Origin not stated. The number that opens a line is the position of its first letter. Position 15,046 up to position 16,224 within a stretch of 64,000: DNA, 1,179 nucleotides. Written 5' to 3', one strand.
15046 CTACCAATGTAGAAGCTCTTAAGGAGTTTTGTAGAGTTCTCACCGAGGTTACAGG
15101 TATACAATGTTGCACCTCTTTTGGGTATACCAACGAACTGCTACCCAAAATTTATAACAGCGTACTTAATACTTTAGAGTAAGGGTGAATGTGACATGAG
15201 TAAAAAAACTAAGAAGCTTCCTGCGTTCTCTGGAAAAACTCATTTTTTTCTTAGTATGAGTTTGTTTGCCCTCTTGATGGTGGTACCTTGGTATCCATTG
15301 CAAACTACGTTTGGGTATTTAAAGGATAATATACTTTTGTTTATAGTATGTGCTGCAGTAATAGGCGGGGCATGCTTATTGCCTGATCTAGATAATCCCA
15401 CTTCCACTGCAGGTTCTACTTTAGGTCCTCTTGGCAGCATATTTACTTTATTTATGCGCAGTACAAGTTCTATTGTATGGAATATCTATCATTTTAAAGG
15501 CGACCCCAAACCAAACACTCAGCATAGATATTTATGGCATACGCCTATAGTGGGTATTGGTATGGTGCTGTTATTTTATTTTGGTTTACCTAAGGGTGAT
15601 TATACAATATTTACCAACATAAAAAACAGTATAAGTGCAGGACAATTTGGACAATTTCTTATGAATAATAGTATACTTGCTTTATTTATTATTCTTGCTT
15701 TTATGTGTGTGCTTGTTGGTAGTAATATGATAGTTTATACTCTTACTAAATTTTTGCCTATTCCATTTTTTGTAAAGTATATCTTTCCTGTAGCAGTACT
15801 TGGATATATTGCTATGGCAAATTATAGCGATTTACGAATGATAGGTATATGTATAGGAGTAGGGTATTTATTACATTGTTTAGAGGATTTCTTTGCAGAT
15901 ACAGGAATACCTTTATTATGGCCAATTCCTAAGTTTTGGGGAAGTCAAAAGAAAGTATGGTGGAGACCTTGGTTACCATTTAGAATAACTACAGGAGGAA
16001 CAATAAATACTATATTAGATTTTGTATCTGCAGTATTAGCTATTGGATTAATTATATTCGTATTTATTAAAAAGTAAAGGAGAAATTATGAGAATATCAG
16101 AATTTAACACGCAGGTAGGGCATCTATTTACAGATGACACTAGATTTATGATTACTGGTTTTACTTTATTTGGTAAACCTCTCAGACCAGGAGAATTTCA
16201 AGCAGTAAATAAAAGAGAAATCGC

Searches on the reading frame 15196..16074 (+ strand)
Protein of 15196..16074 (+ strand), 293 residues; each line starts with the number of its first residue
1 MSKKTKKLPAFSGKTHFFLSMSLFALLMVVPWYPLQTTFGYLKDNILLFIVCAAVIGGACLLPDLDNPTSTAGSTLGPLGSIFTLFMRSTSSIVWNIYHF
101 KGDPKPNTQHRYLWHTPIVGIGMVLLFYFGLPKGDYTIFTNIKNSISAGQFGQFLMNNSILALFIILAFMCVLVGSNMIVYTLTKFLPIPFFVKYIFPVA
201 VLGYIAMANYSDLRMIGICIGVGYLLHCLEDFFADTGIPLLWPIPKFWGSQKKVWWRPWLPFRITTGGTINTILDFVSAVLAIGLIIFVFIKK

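Call 23: search_protein_families(library=pfam, proteins=[window:15196-16074:+], max_evalue=0.001)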
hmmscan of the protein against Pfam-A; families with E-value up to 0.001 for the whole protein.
window:15196-16074:+ (293 aa): 1 family
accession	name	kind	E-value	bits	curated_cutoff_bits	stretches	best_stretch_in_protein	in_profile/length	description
PF04307.19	YdjM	-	2.7e-13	50.2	29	1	13-284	3-167/176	YdjM inner membrane protein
